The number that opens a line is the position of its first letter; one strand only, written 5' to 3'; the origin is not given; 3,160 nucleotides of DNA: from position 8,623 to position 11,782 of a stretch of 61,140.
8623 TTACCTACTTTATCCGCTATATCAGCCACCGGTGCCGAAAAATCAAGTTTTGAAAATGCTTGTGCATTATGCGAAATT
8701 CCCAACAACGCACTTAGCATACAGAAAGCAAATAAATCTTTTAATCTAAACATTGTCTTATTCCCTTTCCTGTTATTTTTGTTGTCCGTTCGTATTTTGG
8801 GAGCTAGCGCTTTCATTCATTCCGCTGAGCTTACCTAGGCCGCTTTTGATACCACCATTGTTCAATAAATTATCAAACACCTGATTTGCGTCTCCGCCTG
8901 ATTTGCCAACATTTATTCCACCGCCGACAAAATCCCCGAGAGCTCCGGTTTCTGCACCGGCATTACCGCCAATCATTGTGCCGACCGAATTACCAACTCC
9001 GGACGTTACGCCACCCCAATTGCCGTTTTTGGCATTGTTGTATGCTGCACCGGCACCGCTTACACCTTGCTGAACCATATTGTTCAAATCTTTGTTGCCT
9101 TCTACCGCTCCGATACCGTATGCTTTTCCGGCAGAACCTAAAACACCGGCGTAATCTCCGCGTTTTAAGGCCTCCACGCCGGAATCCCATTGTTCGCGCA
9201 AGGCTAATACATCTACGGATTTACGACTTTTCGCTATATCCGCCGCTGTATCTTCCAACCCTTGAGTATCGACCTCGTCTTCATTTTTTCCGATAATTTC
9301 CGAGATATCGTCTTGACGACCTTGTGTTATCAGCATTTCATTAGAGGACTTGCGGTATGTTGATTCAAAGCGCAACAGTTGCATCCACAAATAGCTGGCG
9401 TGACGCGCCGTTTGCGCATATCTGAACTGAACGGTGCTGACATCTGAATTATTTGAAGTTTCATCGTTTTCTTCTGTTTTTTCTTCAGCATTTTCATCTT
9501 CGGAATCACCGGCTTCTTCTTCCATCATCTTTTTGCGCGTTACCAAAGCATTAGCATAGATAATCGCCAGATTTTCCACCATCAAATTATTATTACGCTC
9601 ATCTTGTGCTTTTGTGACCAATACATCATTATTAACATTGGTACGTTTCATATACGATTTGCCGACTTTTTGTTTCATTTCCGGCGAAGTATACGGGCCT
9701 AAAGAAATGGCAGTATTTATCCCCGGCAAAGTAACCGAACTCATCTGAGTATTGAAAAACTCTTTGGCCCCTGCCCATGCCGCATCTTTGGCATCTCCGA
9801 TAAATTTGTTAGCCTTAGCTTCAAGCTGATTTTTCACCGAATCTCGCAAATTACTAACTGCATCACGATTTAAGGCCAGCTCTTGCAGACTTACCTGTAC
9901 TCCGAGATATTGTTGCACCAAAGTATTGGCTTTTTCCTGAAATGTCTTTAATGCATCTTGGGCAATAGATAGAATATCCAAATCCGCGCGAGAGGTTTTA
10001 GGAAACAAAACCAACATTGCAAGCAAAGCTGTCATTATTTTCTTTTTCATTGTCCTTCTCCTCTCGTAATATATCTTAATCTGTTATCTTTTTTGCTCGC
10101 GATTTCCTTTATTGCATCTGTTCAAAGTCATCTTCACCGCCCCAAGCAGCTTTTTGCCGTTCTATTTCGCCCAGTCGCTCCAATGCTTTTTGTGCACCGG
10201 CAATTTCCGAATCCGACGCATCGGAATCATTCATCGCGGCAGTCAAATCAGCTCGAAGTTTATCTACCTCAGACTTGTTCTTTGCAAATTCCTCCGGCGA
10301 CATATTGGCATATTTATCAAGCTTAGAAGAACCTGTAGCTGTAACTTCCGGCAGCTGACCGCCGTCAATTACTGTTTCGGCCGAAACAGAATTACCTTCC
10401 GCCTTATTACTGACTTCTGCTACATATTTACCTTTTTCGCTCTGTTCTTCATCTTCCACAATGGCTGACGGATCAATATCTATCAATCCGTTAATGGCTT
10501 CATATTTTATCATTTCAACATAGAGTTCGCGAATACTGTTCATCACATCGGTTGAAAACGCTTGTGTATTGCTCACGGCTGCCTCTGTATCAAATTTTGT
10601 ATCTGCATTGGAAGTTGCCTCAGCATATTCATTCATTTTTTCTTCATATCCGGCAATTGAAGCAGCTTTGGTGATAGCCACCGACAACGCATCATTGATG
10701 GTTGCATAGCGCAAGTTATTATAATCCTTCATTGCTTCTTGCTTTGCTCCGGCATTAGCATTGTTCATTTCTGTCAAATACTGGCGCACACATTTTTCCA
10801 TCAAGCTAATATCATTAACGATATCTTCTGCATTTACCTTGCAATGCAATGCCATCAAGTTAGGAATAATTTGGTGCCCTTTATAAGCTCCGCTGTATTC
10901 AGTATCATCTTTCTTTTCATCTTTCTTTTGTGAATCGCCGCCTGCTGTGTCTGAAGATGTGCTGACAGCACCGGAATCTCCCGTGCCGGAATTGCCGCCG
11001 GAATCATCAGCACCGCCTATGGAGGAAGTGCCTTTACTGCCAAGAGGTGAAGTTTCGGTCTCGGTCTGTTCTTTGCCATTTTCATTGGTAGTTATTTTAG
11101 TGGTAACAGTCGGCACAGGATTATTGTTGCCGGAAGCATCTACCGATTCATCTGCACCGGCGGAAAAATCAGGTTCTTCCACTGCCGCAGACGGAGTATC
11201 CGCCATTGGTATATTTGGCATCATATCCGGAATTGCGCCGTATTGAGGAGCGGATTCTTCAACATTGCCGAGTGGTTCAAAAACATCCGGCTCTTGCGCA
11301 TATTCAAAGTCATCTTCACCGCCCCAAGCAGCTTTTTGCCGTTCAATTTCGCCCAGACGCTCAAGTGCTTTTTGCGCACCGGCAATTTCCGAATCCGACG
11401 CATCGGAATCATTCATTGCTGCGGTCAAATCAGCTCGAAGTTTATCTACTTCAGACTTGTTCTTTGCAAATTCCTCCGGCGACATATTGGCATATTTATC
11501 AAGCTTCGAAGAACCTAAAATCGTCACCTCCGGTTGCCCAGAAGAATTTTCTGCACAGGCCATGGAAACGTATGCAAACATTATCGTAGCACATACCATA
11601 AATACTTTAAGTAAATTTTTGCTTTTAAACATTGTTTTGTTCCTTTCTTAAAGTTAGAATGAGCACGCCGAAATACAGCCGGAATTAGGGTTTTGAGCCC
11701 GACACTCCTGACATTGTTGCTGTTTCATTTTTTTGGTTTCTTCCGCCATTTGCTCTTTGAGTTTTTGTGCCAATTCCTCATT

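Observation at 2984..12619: Five tandem Sec-signal coiled-coil/low-complexity genes fill the VirB5/VirB6 slot of the T4SS operon, and no VirB6-like channel protein is present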

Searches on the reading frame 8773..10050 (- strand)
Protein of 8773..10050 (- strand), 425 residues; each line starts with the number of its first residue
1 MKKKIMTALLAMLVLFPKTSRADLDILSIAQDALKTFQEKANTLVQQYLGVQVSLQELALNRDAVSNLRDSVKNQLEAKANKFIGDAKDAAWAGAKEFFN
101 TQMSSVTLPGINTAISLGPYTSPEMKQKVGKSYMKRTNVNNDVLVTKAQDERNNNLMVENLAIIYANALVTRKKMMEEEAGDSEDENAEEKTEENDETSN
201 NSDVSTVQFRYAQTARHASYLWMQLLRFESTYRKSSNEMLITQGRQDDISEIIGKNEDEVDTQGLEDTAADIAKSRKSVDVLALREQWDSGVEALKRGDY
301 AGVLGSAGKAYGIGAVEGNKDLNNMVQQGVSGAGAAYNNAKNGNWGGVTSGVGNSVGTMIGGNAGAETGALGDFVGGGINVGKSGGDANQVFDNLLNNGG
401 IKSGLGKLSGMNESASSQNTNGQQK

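Call 4: search_protein_families(library=pfam, max_evalue=0.1, proteins=[window:8773-10050:-])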
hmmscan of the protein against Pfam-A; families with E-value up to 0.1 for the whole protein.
window:8773-10050:- (425 aa): 1 family
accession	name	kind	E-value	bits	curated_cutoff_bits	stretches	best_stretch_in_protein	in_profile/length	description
PF01080.22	Presenilin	-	0.067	12.4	34.3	1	144-234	199-280/408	Presenilin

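Call 27: search_protein_families(library=pfam, alignment_id=A3, max_evalue=0.1)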
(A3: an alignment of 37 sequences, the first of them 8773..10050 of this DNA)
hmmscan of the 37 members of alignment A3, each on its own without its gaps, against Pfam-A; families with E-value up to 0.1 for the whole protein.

A. member 1, window:8773-10050:- (425 aa): 1 family
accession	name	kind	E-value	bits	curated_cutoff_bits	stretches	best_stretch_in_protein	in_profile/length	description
PF01080.22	Presenilin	-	0.067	12.4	34.3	1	144-234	199-280/408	Presenilin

B. families by the number of members that match (of 37 scanned): 55 families (the first 25 are shown)
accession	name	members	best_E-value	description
PF06103.16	DUF948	4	0.0012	Bacterial protein of unknown function (DUF948)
PF21329.2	CYP38_PsbQ-like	3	0.0012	Peptidyl-prolyl cis-trans isomerase CYP38-like, PsbQ-like domain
PF06248.19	Zw10_N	3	0.0034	Centromere/kinetochore Zw10 N-terminal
PF00851.24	Peptidase_C6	2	0.0058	Helper component proteinase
PF04513.17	Baculo_PEP_C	2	0.0059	Baculovirus polyhedron envelope protein, PEP, C terminus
PF11887.13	Mce4_CUP1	2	0.0075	Cholesterol uptake porter CUP1 of Mce4, putative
PF07554.19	FIVAR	1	8.5e-05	FIVAR domain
PF05335.18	DUF745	1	0.00051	Protein of unknown function (DUF745)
PF00015.26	MCPsignal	1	0.00052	Methyl-accepting chemotaxis protein (MCP) signalling domain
PF13374.12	TPR_10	1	0.0011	Tetratricopeptide repeat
PF05478.16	Prominin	1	0.0017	Prominin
PF10779.14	XhlA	1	0.0019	Haemolysin XhlA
PF05010.19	TACC_C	1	0.003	Transforming acidic coiled-coil-containing protein (TACC), C-terminal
PF07321.17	YscO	1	0.0032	Type III secretion protein YscO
PF03036.21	Perilipin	1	0.0047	Perilipin family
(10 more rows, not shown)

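Call 53: find_homologous_proteins(query=A3, max_evalue=0.001)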
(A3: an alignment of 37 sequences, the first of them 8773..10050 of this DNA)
Query A3 (37 sequences) (425 aa, profile of the alignment): 13 proteins with E <= 0.001 among 8000 candidates.
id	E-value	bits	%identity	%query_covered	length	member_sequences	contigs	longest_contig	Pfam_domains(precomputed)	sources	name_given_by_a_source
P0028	9.9e-117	409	99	100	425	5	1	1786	-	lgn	-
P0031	6.5e-116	406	55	97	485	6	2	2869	-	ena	-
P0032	1.2e-106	375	59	97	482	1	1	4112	-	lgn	-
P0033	5.1e-105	370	60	97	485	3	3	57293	-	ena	-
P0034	3.0e-104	368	59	97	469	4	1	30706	-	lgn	-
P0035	8.4e-100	353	72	97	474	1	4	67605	-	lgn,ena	-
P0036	7.3e-98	347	71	98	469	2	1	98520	-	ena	-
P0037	1.7e-78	283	38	86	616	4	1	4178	-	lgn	-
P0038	6.9e-77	277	43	96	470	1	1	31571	-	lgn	-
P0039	2.5e-76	276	41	98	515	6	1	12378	-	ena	-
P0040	1.3e-74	270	42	96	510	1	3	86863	-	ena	-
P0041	5.1e-74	268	43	98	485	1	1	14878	-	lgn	-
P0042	5.1e-46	176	33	8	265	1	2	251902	-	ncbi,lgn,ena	-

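Call 64: predict_structure(alignment_id=A5)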
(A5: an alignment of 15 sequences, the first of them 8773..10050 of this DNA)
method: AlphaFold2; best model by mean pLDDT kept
length: 425 residues; sequences in the alignment: 15
mean_pLDDT: 45.3   pTM: 0.27
mean pLDDT of the five models: 45.3, 43.6, 40.5, 39.9, 37.4
residues with pLDDT >= 90: 0; 70-90: 3; 50-70: 168; < 50: 254
segments of 3 or more residues with pLDDT < 50: 1-9, 11-13, 15-147, 178-202, 238-279, 314-319, 411-425
pLDDT, mean of each block of 10 residues (from residue 1): 41 41 37 37 32 29 33 35 34 31 29 34 43 38 46 57 54 51 33 34 49 53 55 55 39 37 38 41 56 54 55 48 54 54 55 55 52 59 59 66 63 38 35
secondary structure, 60 per line:
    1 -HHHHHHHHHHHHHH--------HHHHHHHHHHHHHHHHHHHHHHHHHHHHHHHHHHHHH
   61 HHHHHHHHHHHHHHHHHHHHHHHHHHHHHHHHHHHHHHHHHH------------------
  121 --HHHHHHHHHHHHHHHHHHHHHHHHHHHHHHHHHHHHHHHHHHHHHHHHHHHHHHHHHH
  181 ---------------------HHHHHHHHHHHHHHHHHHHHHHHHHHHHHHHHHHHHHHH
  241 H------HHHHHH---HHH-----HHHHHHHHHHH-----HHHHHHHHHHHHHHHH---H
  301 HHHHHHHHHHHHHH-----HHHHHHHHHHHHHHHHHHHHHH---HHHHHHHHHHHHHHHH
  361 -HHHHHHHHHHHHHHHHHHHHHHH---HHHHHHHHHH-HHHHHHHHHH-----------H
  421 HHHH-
elements in order: H2-15 H24-102 H123-180 H202-241 H248-253 H265-275 H281-296 H300-314 H320-341 H345-360 H362-384 H388-397 H399-408 H420-424
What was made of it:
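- On VirB5/TrbJ (PF07996 'T4SS'): C's N-domain (about 240 aa) is predicted as three long helices, but at pLDDT 45 (call 64).
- The AlphaFold model of C is of low confidence (pLDDT 45, call 64).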

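Call 69: fold_search(model_id=the predicted structure, library=pdb)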
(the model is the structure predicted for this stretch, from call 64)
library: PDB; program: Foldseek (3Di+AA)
matches with E <= 10: 88; with E <= 0.001: 0
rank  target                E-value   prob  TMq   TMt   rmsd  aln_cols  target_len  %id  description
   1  6frk_r                7.5e-01  0.21  0.12  0.22  13.2       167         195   11  Structure of a prehandover mammalian ribosomal SRP and SRP receptor targeting complex (released 2018-03-28)
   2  7l7i_C                2.0e+00  0.20  0.15  0.15  11.4       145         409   13  Cryo-EM structure of Hsp90:FKBP51:p23 closed-state complex (released 2021-08-25)
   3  2fbn_A                2.2e+00  0.20  0.15  0.31  10.7       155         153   11  Plasmodium falciparum putative FK506-binding protein PFL2275c, C-terminal TPR-containing domain (released 2006-01-24)
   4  3rkv                  2.4e+00  0.16  0.14  0.30  11.2       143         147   10  C-terminal domain of protein C56C10.10, a putative peptidylprolyl isomerase, from Caenorhabditis elegans (released 2011-05-04)
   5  6fd7_MODEL_1_A        2.5e+00  0.11  0.12  0.29  12.8       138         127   14  NMR structure of the first TPR domain of the human RPAP3 protein (released 2018-08-01)
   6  3dxk_G                2.5e+00  0.09  0.11  0.24  12.5       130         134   14  Structure of Bos Taurus Arp2/3 Complex with Bound Inhibitor CK0944636 (released 2009-07-28)
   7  2rai_A                2.5e+00  0.08  0.10  0.11  27.2       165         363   14  The PX-BAR membrane remodeling unit of Sorting Nexin 9 (released 2007-12-11)
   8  2fbn_B                2.7e+00  0.25  0.15  0.35  10.8       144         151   10  Plasmodium falciparum putative FK506-binding protein PFL2275c, C-terminal TPR-containing domain (released 2006-01-24)
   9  3sz7                  3.0e+00  0.11  0.12  0.25  10.9       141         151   16  Crystal structure of the Sgt2 TPR domain from Aspergillus fumigatus (released 2011-08-10)
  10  1qz2_A                3.0e+00  0.09  0.13  0.17  11.6       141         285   14  Crystal Structure of FKBP52 C-terminal Domain complex with the C-terminal peptide MEEVD of Hsp90 (released 2004-06-22)
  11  3upv_A                3.1e+00  0.11  0.12  0.28  11.8       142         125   13  TPR2B-domain:pHsp70-complex of yeast Sti1 (released 2012-01-25)
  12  2y4u                  3.3e+00  0.15  0.14  0.14  12.2       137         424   12  Crystal structure of human P58(IPK) in space group P312 (released 2011-08-10)
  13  2y4t_B                3.3e+00  0.14  0.14  0.14  11.5       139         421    6  Crystal structure of the human co-chaperone P58(IPK) (released 2011-08-10)
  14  6fdp_MODEL_1_A        3.6e+00  0.10  0.10  0.26  11.3       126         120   13  NMR structure of the second TPR domain of the human RPAP3 protein in complex with HSP90 peptide DTSRMEEVD (released 2018-08-01)
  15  5jr9_C                3.6e+00  0.09  0.12  0.22  15.0       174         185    9  Crystal structure of apo-NeC3PO (released 2016-09-28)
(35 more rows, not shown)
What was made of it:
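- Tried and rejected: Foldseek against the PDB gave nothing (calls 64, 69).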

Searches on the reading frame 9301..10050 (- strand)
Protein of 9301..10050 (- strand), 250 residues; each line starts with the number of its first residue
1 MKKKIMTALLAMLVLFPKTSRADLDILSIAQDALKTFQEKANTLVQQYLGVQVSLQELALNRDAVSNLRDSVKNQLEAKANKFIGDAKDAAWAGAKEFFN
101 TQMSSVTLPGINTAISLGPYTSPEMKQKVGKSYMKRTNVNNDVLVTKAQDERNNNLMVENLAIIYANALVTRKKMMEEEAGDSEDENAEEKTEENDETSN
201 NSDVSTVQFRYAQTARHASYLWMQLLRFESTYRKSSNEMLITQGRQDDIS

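Call 52: find_homologous_proteins(query=window:9301-10050:-, max_evalue=0.001)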
Query window:9301-10050:- (250 aa): 3 proteins with E <= 0.001 among 354 candidates.
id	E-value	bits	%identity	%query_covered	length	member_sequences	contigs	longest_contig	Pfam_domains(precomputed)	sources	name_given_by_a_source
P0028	1.5e-151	520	99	100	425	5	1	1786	-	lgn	-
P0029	1.2e-70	255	50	100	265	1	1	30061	-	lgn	-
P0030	3.3e-58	215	46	100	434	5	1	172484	-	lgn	-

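Call 101: search_protein_representatives(alignment_id=A10)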
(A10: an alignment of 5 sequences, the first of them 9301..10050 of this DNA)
Query: 5 sequences, 432 profile positions. Proteins with E-value up to 0.001 (for the whole library): 62; up to 1e-10: 46; up to 1e-30: 29. The best 62 are listed.
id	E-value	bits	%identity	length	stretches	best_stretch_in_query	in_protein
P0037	7.9e-200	680.9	-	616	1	1-422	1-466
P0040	3.8e-125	434.8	-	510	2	1-357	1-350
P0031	4.9e-115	401.5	-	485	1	1-369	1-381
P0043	1.8e-99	350.2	-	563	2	1-360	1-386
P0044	2.3e-94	333.4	-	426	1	1-396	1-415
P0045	4.1e-91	322.6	-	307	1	1-278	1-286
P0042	3.5e-81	289.9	-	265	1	1-260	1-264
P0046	2.1e-80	287.4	-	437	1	1-395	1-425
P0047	4.0e-79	283.1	-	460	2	4-396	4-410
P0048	4.5e-78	279.7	-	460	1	6-358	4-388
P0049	7.9e-76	272.3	-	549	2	1-406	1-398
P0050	3.9e-66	240.3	-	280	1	2-255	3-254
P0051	9.9e-65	235.7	-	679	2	1-407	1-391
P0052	1.9e-64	234.8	-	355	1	1-342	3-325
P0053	8.2e-58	212.9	-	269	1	3-265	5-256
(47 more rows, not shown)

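Call 103: search_protein_families(library=pfam, alignment_id=A11, max_evalue=0.1)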
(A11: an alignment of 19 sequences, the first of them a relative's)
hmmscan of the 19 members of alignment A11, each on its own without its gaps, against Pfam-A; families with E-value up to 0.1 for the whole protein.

A. member 1, P0084 (236 aa): 4 families
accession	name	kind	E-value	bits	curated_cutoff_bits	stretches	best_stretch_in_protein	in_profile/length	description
PF25135.1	DUF7822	-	0.018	15.4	27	1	7-82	30-108/140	Domain of unknown function (DUF7822)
PF04399.18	Glutaredoxin2_C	-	0.045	14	32.8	0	100-152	23-75/130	Glutaredoxin 2, C terminal domain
PF05531.17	NPV_P10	-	0.052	14.5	29.8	1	27-71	13-57/75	Nucleopolyhedrovirus P10 protein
PF19491.4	DUF6026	-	0.072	13.5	26.6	0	62-76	19-33/51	Family of unknown function (DUF6026)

B. families by the number of members that match (of 19 scanned): 31 families (the first 25 are shown)
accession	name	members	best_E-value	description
PF06103.16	DUF948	4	0.015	Bacterial protein of unknown function (DUF948)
PF25103.1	DUF7811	2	0.016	Domain of unknown function (DUF7811)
PF04120.17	Iron_permease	1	9.8e-05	Low affinity iron permease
PF04426.17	Bul1_C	1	0.0024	Bul1 C terminus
PF25627.1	Polyoma_VP2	1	0.0032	Polyomaviruses capsid protein VP2 family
PF06009.19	Laminin_II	1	0.006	Laminin Domain II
PF00440.29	TetR_N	1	0.0077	Bacterial regulatory proteins, tetR family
PF11839.13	Alanine_zipper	1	0.0078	Alanine-zipper, major outer membrane lipoprotein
PF11623.14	NdhS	1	0.016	NAD(P)H dehydrogenase subunit S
PF25135.1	DUF7822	1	0.018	Domain of unknown function (DUF7822)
PF06005.17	ZapB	1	0.025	Cell division protein ZapB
PF25610.1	HR1_TOCA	1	0.029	TOCA family HR1 domain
PF04383.19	KilA-N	1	0.03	KilA-N domain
PF00996.24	GDI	1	0.031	GDP dissociation inhibitor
PF04513.17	Baculo_PEP_C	1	0.034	Baculovirus polyhedron envelope protein, PEP, C terminus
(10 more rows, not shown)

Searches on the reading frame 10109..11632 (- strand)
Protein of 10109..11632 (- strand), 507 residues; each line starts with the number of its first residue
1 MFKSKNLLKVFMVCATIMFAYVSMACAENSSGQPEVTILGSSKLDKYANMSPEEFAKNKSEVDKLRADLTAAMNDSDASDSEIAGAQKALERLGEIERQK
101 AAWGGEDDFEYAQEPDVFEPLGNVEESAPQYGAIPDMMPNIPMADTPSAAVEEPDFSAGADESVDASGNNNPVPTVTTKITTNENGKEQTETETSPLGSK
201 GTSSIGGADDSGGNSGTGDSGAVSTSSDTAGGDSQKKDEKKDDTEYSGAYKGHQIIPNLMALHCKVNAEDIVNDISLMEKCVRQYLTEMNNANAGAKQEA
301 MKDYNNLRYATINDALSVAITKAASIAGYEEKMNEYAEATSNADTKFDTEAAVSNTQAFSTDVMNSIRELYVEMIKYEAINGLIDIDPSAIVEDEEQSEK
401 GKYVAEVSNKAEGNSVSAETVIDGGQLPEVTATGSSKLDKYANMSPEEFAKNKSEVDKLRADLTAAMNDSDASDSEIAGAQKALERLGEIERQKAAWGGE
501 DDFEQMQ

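Call 4: search_protein_families(library=pfam, max_evalue=0.1, proteins=[window:10109-11632:-])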
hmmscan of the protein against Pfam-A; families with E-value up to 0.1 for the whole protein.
window:10109-11632:- (507 aa): 6 families
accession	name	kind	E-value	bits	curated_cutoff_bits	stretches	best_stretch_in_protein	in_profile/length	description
PF07739.18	TipAS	-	0.00031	21.6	23.8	2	46-85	21-60/117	TipAS antibiotic-recognition domain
PF25541.1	TBCA_PH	-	0.0028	17.8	27.8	0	446-490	91-135/139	PH domain-containing proteins, TBCA domain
PF05859.17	Mis12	-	0.0087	16.3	25.7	0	43-101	104-160/231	Mis12 protein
PF07321.17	YscO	-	0.018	15.5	28.8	0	56-101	83-128/149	Type III secretion protein YscO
PF03245.18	Phage_lysis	-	0.039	14.6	25.4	0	446-465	41-60/126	Bacteriophage Rz lysis protein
PF22136.2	MpAgo_N-like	-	0.085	13.5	27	0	49-66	12-29/65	Bacterial argonaute protein N-terminal domain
